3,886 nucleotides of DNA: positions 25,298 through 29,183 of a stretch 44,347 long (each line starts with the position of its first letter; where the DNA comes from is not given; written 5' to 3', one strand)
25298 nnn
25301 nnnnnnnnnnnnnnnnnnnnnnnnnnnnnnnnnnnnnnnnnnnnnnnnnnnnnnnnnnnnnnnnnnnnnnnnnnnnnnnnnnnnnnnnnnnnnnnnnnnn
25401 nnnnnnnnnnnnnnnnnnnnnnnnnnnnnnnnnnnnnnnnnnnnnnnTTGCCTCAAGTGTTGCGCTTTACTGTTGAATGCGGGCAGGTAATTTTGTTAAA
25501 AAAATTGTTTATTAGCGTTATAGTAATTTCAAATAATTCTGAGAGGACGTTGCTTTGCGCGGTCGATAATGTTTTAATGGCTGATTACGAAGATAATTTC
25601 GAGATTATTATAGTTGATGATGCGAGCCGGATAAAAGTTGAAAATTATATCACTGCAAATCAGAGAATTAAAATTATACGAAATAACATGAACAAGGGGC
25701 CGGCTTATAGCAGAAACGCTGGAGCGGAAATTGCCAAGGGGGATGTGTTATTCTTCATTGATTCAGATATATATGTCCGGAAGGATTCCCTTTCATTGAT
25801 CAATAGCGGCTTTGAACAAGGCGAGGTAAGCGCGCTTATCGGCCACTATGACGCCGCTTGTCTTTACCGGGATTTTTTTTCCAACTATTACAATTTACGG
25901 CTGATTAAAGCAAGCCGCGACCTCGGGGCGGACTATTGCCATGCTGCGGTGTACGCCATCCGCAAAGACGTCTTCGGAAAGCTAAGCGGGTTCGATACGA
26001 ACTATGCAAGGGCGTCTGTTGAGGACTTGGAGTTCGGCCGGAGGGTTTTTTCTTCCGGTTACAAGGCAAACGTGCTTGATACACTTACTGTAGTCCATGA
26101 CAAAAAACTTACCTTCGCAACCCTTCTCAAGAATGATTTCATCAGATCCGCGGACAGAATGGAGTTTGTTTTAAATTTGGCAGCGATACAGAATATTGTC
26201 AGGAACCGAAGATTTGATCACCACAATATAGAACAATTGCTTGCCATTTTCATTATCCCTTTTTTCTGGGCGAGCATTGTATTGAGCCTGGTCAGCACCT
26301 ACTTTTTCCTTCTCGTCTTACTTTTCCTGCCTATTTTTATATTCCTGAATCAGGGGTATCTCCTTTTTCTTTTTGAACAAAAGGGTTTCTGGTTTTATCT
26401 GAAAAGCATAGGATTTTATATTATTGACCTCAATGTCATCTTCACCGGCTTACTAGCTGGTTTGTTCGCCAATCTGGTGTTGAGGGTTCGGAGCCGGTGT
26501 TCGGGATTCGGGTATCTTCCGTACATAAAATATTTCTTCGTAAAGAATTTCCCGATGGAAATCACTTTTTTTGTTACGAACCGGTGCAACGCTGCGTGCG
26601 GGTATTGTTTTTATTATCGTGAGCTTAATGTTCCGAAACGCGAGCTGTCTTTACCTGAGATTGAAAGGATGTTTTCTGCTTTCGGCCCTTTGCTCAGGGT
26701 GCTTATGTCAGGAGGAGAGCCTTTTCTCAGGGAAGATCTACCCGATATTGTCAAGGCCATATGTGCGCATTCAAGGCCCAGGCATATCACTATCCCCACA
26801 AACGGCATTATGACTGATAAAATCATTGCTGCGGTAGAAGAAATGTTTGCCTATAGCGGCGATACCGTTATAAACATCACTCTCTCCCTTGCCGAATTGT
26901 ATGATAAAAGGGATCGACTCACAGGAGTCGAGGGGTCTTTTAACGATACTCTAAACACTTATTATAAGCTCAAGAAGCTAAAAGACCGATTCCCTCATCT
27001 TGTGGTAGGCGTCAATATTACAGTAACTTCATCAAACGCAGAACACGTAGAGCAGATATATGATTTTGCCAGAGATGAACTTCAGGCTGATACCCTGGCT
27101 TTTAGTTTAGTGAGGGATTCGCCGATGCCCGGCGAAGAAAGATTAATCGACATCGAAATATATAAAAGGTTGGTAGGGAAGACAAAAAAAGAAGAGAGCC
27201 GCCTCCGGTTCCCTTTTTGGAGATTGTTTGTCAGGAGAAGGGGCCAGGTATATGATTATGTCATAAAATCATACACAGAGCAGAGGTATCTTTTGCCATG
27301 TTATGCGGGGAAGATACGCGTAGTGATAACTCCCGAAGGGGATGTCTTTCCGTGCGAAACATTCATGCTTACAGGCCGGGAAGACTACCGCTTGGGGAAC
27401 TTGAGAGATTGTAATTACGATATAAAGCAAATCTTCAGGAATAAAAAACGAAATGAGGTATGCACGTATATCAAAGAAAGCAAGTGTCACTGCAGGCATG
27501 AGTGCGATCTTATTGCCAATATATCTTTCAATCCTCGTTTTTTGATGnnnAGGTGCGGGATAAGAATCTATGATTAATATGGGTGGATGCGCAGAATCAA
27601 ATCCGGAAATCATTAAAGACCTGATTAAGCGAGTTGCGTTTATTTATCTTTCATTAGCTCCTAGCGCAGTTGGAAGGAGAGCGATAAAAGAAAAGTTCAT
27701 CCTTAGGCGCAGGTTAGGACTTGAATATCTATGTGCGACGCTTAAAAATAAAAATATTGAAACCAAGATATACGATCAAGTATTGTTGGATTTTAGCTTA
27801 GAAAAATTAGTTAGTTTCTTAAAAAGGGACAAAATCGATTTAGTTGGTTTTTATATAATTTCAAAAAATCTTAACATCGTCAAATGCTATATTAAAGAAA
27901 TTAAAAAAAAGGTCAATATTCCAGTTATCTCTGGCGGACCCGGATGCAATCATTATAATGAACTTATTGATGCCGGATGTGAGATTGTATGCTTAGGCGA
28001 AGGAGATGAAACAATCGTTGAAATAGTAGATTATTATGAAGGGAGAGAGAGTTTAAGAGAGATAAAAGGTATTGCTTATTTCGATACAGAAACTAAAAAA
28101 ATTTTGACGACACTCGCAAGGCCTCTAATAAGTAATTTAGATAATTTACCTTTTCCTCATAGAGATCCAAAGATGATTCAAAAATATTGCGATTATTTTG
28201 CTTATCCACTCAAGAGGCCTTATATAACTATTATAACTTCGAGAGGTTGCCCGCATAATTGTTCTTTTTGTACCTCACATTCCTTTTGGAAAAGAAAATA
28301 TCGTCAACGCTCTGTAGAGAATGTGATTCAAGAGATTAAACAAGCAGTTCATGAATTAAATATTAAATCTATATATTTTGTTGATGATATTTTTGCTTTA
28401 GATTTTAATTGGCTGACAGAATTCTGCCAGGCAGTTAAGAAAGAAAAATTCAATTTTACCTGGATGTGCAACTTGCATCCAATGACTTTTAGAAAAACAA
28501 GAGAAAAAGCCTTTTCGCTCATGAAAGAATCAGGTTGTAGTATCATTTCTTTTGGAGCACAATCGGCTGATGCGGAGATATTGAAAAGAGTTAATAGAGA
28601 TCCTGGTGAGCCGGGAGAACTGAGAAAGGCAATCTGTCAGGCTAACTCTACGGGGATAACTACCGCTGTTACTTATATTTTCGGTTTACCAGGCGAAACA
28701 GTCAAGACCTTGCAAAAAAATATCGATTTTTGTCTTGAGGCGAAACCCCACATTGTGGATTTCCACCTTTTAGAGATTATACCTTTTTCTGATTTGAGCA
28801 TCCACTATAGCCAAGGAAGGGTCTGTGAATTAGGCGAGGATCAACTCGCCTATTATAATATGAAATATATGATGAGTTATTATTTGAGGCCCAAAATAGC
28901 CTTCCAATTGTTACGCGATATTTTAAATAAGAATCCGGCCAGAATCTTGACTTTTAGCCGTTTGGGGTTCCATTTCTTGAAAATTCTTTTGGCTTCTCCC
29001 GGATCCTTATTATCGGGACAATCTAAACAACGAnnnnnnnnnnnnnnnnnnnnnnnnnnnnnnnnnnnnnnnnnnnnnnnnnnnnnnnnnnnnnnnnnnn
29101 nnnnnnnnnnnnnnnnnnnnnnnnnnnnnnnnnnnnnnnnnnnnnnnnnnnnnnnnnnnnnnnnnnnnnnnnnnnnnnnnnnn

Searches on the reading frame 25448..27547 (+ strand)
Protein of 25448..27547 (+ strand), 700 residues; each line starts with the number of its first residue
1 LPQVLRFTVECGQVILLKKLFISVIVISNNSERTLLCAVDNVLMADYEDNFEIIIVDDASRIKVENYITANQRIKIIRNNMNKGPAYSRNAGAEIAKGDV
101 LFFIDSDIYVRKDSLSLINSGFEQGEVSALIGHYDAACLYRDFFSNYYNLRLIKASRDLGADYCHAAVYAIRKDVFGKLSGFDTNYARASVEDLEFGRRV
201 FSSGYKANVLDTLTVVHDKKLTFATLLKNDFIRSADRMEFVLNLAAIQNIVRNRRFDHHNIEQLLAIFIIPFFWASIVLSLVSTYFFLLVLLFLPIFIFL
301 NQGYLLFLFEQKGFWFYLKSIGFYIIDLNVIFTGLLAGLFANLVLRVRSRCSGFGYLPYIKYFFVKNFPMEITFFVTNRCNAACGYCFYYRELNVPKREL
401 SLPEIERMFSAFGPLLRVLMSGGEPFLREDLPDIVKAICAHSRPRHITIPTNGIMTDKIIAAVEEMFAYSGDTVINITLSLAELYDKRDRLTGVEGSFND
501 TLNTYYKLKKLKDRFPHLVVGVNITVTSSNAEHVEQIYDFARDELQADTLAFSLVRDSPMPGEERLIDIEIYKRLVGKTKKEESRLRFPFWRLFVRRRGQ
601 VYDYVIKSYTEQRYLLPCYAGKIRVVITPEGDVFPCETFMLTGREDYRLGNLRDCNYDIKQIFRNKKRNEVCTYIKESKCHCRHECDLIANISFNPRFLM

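Call 21: search_protein_families(library=pfam, proteins=[window:25448-27547:+], max_evalue=0.001)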
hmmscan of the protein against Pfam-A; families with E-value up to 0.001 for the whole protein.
window:25448-27547:+ (700 aa): 7 families
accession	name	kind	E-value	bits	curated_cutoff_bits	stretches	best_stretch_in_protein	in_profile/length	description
PF00535.33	Glycos_transf_2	-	3.7e-21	76.2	23.3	1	23-148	1-129/168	Glycosyl transferase family 2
PF04055.27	Radical_SAM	-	2.2e-19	70.7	29.5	1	376-541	3-166/166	Radical SAM superfamily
PF10111.15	Glyco_tranf_2_2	-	5.9e-11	42.8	27.3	1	44-120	22-104/276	Glycosyltransferase like family 2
PF13641.12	Glyco_tranf_2_3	-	3.1e-07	31.1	27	1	22-229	3-223/230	Glycosyltransferase like family 2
PF13632.12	Glyco_trans_2_3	-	9.5e-07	29.3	27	1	102-298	3-196/198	Glycosyl transferase family group 2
PF13186.11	SPASM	-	2.2e-05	25.1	21.5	1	618-686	1-66/67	Iron-sulfur cluster-binding domain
PF13506.12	Glyco_transf_21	-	3.8e-05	23.6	21.7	1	93-214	26-151/174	Glycosyl transferase family 21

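Call 77: search_protein_families(library=ncbifam, proteins=[window:25448-27547:+], max_evalue=0.001)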
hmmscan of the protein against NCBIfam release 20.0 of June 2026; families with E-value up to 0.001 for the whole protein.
window:25448-27547:+ (700 aa): 65 families (the best 25 are shown)
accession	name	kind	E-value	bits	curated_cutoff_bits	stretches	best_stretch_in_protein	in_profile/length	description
TIGR03965.1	mycofact_glyco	equivalog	6.8e-20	71.4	280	1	22-228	76-291/467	mycofactocin biosynthesis glycosyltransferase MftF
NF041875.1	EPS_EpsD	equivalog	6.2e-18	65.3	370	1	23-235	2-225/325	exopolysaccharide biosynthesis glycosyltransferase EpsD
TIGR02668.1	moaA_archaeal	equivalog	3.9e-15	55.6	325.25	1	374-636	14-265/303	GTP 3',8-cyclase MoaA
TIGR02666.1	moaA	equivalog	1.4e-14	53.8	284.05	1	376-542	16-181/336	GTP 3',8-cyclase MoaA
TIGR04250.1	SCM_rSAM_ScmE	equivalog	1.8e-14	53.4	400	1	372-546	5-170/358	SynChlorMet cassette radical SAM/SPASM protein ScmE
NF045702.1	rSAM_GDGT_ether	equivalog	1.9e-14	53.2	450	1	375-545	91-257/486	tetraether lipid synthase Tes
TIGR04055.1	rSAM_NirJ2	equivalog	2e-14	53.9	500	1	373-667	3-277/326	putative heme d1 biosynthesis radical SAM protein NirJ2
TIGR02109.1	PQQ_syn_pqqE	equivalog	3e-14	52.7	381.35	1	368-638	5-259/358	pyrroloquinoline quinone biosynthesis protein PqqE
NF050035.1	rSAM_WgK_link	exception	3.3e-14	52.7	650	1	367-511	6-146/367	radical SAM/SPASM peptide maturase WgkB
TIGR04054.1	rSAM_NirJ1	equivalog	4.9e-14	51.7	650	1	372-544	38-200/387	putative heme d1 biosynthesis radical SAM protein NirJ1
NF047865.1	rSAM_PapB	equivalog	7.3e-14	51.7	340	1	372-686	5-312/330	PapB family radical SAM/SPASM ranthipeptide maturase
TIGR04546.1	rSAM_ahbC_deAc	equivalog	7.7e-14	51.3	650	1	372-544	41-203/390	12,18-didecarboxysiroheme deacetylase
TIGR04347.1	pseudo_SAM_Halo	equivalog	8.5e-14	51.6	525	1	373-543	41-201/390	TIGR04347 family pseudo-SAM/SPASM protein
NF001199.0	PRK00164.2-1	equivalog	1.2e-13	50.9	231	1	375-543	17-177/308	GTP 3',8-cyclase MoaA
TIGR04317.1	W_rSAM_matur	equivalog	1.5e-13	50.6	380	1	375-651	9-269/349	tungsten cofactor oxidoreductase radical SAM maturase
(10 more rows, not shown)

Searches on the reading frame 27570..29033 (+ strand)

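Call 76: search_protein_families(library=pfam, proteins=[window:27570-29033:+], max_evalue=0.001)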
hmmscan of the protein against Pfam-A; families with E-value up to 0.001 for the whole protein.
window:27570-29033:+ (488 aa): 3 families
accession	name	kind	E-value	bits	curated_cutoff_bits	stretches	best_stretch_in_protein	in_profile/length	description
PF04055.27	Radical_SAM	-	8e-22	78.6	29.5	1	221-387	1-165/166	Radical SAM superfamily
PF02310.24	B12-binding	-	2.9e-11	43.7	32.1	1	49-152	15-120/121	B12 binding domain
PF13353.11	Fer4_12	-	6.1e-05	23.8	22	1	225-299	13-87/137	4Fe-4S single cluster domain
